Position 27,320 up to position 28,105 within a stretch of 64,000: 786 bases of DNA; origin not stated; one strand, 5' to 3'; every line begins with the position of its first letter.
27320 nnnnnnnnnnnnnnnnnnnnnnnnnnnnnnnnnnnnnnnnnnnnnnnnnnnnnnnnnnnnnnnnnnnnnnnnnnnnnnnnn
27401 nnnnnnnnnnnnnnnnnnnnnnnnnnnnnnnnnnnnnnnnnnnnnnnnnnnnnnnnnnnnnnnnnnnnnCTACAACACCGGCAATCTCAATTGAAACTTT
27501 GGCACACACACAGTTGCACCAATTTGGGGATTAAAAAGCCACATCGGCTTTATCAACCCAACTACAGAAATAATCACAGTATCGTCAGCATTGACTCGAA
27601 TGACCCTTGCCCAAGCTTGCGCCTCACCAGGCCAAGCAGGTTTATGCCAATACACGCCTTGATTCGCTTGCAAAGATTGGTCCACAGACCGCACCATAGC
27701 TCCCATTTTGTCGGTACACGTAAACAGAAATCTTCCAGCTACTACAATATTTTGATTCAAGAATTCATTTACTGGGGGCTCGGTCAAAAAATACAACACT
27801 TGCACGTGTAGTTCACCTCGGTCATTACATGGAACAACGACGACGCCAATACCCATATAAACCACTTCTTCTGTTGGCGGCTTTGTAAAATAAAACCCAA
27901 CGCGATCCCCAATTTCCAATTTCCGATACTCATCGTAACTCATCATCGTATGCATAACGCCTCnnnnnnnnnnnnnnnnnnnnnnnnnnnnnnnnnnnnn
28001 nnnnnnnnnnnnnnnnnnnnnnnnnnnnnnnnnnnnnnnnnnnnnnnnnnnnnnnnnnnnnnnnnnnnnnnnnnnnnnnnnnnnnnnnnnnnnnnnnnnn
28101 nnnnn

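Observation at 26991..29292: Five-gene operon of unknown proteins behind a consensus sigma70 promoter with an operator-like palindrome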

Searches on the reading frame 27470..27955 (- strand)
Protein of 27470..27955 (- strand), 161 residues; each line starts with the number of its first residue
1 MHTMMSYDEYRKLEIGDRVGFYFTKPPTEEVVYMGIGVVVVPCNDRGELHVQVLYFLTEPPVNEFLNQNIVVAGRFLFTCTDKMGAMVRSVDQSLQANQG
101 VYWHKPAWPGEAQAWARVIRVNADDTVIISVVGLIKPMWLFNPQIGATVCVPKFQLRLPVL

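Call 3: search_protein_families(library=pfam, proteins=[window:27473-27955:-], max_evalue=1)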
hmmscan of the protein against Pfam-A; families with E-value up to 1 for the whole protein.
seq(161 aa): 1 family
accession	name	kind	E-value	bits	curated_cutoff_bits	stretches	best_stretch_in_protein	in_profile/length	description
PF18346.7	SH3_15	-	0.096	13.4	24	1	93-144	17-65/67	Mind bomb SH3 repeat domain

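Call 4: search_protein_families(library=padloc, proteins=[window:27473-27955:-], max_evalue=1)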
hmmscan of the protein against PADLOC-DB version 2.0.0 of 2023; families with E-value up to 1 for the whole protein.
seq(161 aa): 0 families

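Call 5: search_protein_families(library=phrogs, proteins=[window:27473-27955:-], max_evalue=1)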
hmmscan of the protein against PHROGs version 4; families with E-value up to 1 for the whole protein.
seq(161 aa): 2 families
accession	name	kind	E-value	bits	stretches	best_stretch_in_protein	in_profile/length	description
phrog_37045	-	unknown function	0.068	14.3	1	15-89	63-131/144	-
phrog_14927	-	unknown function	0.12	13.2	1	111-144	8-34/60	-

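Call 6: search_protein_families(library=ncbifam, proteins=[window:27473-27955:-], max_evalue=1)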
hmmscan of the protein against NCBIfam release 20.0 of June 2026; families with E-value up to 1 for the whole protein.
seq(161 aa): 0 families

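Call 11: find_encoding_contigs(protein=window:27470-27955:-, flank=10000, max_places=10)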
Protein window:27470-27955:- (161 aa): 2 contigs read that carry it; 1 place shown.
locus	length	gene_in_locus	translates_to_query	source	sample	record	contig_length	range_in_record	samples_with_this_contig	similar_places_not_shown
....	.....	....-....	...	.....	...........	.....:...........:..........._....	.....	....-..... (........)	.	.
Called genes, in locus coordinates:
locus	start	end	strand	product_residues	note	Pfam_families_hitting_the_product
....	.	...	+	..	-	?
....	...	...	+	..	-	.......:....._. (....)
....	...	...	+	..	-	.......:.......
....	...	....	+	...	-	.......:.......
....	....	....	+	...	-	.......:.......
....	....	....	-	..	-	-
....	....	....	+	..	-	-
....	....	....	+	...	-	-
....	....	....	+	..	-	-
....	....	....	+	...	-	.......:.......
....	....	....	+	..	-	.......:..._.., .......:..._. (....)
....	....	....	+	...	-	-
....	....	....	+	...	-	-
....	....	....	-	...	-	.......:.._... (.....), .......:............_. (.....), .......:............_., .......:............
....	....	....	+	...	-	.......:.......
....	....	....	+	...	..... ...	-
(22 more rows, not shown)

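Call 12: find_homologous_proteins(query=window:27473-27955:-, max_evalue=0.01)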
Query seq(161 aa) (161 aa): 2 proteins with E <= 0.01 among 66 candidates.
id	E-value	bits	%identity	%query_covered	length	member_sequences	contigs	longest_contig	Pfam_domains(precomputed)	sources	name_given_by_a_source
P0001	2.0e-106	371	100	100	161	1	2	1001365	-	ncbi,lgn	-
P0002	9.9e-60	219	59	99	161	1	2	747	-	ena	-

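Call 13: list_cluster_members(proteins=[window:27470-27955:-, window:27964-28419:-, window:26991-27461:-, window:28604-28879:-, window:28882-29157:-])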
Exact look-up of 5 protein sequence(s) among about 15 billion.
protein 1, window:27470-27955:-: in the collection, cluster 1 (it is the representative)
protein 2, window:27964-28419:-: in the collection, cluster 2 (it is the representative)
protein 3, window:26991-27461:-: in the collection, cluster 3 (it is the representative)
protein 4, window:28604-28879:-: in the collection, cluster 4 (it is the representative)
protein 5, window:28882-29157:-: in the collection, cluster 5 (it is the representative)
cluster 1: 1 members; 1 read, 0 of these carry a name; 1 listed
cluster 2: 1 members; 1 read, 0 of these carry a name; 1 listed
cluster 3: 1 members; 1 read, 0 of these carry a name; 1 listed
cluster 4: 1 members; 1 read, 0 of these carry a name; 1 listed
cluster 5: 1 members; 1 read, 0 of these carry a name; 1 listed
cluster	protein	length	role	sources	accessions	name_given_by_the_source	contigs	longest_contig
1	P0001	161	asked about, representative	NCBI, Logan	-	-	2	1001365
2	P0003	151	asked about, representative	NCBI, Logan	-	-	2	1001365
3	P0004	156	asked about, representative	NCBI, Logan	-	-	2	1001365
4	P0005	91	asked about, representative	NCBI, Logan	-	-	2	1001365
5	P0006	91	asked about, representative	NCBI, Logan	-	-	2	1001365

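Call 14: find_homologous_proteins(query=P0003, max_evalue=0.01)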
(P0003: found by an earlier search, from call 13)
Query P0003 (151 aa): 1 proteins with E <= 0.01 among 8 candidates.
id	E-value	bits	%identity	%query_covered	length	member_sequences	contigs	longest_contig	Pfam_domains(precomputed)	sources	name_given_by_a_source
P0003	4.9e-98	343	100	100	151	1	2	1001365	-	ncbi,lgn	-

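Call 15: find_homologous_proteins(query=P0004, max_evalue=0.01)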
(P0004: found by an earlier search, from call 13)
Query P0004 (156 aa): 1 proteins with E <= 0.01 among 46 candidates.
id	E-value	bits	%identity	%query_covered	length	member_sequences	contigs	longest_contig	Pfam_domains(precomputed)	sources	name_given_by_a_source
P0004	4.9e-97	340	100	100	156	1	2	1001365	-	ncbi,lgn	-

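Call 19: find_encoding_contigs(protein=P0002, flank=10000)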
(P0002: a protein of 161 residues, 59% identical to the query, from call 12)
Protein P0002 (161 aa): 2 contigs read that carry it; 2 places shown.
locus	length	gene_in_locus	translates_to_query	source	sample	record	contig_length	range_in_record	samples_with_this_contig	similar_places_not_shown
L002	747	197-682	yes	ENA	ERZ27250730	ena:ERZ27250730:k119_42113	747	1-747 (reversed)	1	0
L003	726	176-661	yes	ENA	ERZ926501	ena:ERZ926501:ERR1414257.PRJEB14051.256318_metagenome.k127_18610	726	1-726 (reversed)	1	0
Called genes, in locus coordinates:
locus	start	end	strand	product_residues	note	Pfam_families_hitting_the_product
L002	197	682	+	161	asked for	-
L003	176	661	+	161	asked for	-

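Call 22: find_related_loci(query=A1, collection=genome_contigs, flank=10000)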
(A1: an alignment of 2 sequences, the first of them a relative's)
Query A1 (161 aa) in genome_contigs; peptide patterns used: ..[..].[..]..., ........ (x = any residue, [..] = any of these).
83 stretches matched a pattern; 1 encode a relative of the query (tblastn E <= 1e-3); 1 distinct loci.
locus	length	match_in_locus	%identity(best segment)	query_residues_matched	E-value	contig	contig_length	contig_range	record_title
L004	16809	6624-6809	34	10-67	5e-6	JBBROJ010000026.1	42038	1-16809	MAG: Chthonomonadales bacterium isolate La1_metabat2.270 LA1C_B2.270_k141_2582015L_42038_cov_15.9674, whole genome shotg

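Call 25: find_related_loci(query=A1, collection=metagenome_contigs, flank=10000)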
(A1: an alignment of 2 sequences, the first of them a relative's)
Query A1 (161 aa) in metagenome_contigs; peptide patterns used: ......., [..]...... (x = any residue, [..] = any of these).
235 stretches matched a pattern, but none encodes a relative of the query by tblastn (E <= 1e-3).

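Call 26: find_related_loci(query=A1, collection=viral_contigs, flank=10000)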
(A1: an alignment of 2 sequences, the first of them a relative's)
Query A1 (161 aa) in viral_contigs; peptide patterns used: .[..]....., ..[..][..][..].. (x = any residue, [..] = any of these).
39 stretches matched a pattern, but none encodes a relative of the query by tblastn (E <= 1e-3).

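Call 27: predict_structure(alignment_id=A1)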
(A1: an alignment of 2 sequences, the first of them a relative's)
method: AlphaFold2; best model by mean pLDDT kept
length: 161 residues; sequences in the alignment: 2
mean_pLDDT: 56.2   pTM: 0.46
mean pLDDT of the five models: 56.2, 55.2, 52.8, 51.8, 48.8
residues with pLDDT >= 90: 6; 70-90: 39; 50-70: 53; < 50: 63
segments of 3 or more residues with pLDDT < 50: 1-17, 24-30, 45-47, 63-89, 107-109
pLDDT, mean of each block of 10 residues (from residue 1): 26 40 47 56 51 57 41 37 38 73 61 79 86 63 77 69 40
secondary structure, 60 per line:
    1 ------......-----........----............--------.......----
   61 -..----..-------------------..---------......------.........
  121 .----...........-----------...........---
elements in order: H7-12 E18-25 E30-41 E50-56 E100-105 E112-121 E126-136 E148-152 E156-158

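Call 28: search_protein_representatives(alignment_id=A1)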
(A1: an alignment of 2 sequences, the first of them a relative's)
Query: 2 sequences, 161 profile positions. Proteins with E-value up to 0.001 (for the whole library): 2; up to 1e-10: 2; up to 1e-30: 1. The best 2 are listed.
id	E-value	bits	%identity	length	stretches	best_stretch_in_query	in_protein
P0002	1.9e-97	339.6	-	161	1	1-161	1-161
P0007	4.5e-24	101.1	-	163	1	4-160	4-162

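Call 30: find_encoding_contigs(protein=P0007, flank=10000, max_places=10)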
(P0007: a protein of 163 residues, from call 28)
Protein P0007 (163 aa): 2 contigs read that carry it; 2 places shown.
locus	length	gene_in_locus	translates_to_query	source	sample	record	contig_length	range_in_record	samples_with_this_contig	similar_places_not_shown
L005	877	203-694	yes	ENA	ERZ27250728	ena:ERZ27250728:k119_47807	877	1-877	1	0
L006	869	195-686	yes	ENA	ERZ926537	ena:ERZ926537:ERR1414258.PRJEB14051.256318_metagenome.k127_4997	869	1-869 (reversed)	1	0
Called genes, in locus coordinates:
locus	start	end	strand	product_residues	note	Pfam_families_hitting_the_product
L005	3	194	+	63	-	?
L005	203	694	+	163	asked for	-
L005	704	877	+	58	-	?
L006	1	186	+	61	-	?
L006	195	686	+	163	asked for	-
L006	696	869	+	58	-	?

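Call 41: fold_search(model_id=the predicted structure, library=pdb)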
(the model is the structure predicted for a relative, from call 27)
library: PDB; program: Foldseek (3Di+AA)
matches with E <= 10: 621; with E <= 0.001: 0
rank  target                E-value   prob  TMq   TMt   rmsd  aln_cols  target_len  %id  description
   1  9nhs_G                4.8e-03  1.00  0.33  0.06   2.6        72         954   14  Cryo-EM structure of SIWI-piRNA-target(39-nt)-GTSF1-Maelstrom-Spindle-E complex (released 2025-09-17)
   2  3lgv_A                2.2e-02  0.60  0.25  0.20  18.6       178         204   12  H198P mutant of the DegS-deltaPDZ protease (released 2010-08-25)
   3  4ii1_D                3.8e-02  0.92  0.34  0.38  11.6       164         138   15  Crystal structure of the zinc finger of ZGPAT (released 2013-02-13)
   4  3fdr                  4.5e-02  1.00  0.30  0.51   3.0        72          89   17  Crystal structure of TDRD2 (released 2009-01-06)
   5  7yt9_B                4.5e-02  0.47  0.24  0.15  17.2       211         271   10  crystal structure of AGD1-4 of Arabidopsis AGDP3 (released 2022-10-12)
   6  3cey_B                5.0e-02  0.41  0.20  0.09  15.5       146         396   14  Crystal structure of L3MBTL2 (released 2008-05-06)
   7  5zwx_A                5.3e-02  0.69  0.27  0.29  14.1       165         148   10  Crystal structure of Raphanus sativus AGDP1 AGD12 in complex with an H3K9me2 peptide (released 2018-11-14)
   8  4ii1_B                5.5e-02  0.85  0.32  0.36  11.8       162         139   17  Crystal structure of the zinc finger of ZGPAT (released 2013-02-13)
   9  7yta_A                5.9e-02  0.82  0.27  0.32  11.1       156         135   12  crystal structure of NtAGDP3 AGD1-2 in complex with an H3K9me2 peptide (released 2022-10-12)
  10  3cey_A                6.5e-02  0.38  0.20  0.09  17.6       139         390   16  Crystal structure of L3MBTL2 (released 2008-05-06)
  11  8se8_M                6.9e-02  0.51  0.28  0.24  14.3       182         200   10  HTRA-1 PD/SA bound to CKP 1G10 (released 2024-07-03)
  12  4c5i_A                6.9e-02  0.47  0.24  0.10  17.2       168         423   14  Crystal structure of MBTD1 YY1 complex (released 2013-11-13)
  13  7cfd_B                7.3e-02  0.93  0.29  0.27  17.2       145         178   16  Drosophila melanogaster Krimper eTud2-AubR15me2 complex (released 2021-06-02)
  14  6bhi_A                7.3e-02  0.41  0.20  0.15  14.4       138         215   16  Crystal structure of SETDB1 with a modified H3 peptide (released 2017-12-06)
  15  4iur_A                7.7e-02  0.82  0.32  0.38  10.7       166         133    8  crystal structure of SHH1 SAWADEE domain in complex with H3K9me3 peptide (released 2013-05-01)
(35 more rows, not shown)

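Call 44: find_related_loci(query=P0006, collection=viral_contigs)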
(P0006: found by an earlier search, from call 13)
Query P0006 (91 aa) in viral_contigs; peptide patterns used: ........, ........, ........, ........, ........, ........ (x = any residue, [..] = any of these).
29 stretches matched a pattern, but none encodes a relative of the query by tblastn (E <= 1e-3).

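Call 45: find_related_loci(query=P0005, collection=viral_contigs)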
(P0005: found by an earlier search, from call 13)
Query P0005 (91 aa) in viral_contigs; peptide patterns used: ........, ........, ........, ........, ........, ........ (x = any residue, [..] = any of these).
13 stretches matched a pattern, but none encodes a relative of the query by tblastn (E <= 1e-3).

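Call 46: find_related_loci(query=P0003, collection=viral_contigs)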
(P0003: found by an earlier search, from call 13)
Query P0003 (151 aa) in viral_contigs; peptide patterns used: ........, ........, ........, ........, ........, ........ (x = any residue, [..] = any of these).
6 stretches matched a pattern, but none encodes a relative of the query by tblastn (E <= 1e-3).

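Call 47: find_related_loci(query=P0004, collection=viral_contigs)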
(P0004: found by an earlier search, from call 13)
Query P0004 (156 aa) in viral_contigs; peptide patterns used: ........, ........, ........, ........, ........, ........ (x = any residue, [..] = any of these).
16 stretches matched a pattern, but none encodes a relative of the query by tblastn (E <= 1e-3).

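Call 57: search_solved_structures(query=A2, max_evalue=10)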
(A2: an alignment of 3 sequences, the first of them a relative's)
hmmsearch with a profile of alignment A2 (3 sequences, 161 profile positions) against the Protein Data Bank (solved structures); distinct sequences matched with E-value up to 10: 3.
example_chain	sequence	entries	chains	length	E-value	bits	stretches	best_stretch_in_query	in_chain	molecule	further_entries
2f41_A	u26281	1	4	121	0.13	15.1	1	66-129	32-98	Transcription factor fapR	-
2pt1_A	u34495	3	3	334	0.15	14.9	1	1-69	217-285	Iron transport protein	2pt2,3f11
2f3x_A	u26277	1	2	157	0.25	14.2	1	66-129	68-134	Transcription factor fapR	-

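Call 58: search_solved_structures(query=P0003, max_evalue=10)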
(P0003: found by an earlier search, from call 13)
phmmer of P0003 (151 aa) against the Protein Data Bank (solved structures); distinct sequences matched with E-value up to 10: 8.
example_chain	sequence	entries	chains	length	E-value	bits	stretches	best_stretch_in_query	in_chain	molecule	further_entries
5a5c_A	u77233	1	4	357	0.64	13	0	71-92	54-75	LRRTM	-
2eh4_A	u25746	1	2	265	0.81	12.7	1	51-129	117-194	diphthine synthase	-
2p5f_A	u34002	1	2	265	1.1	12.2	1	51-129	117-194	diphthine synthase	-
9qgl_5A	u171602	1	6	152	1.1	12.2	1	97-130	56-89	Phage tail protein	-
2e17_A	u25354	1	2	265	1.2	12.1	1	51-129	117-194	Probable diphthine synthase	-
2e15_A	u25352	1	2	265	1.2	12.1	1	51-129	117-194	Probable diphthine synthase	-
2owv_A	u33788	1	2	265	1.5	11.8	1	51-129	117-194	diphthine synthase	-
2ed3_A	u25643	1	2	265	1.5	11.8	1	51-129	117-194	diphthine synthase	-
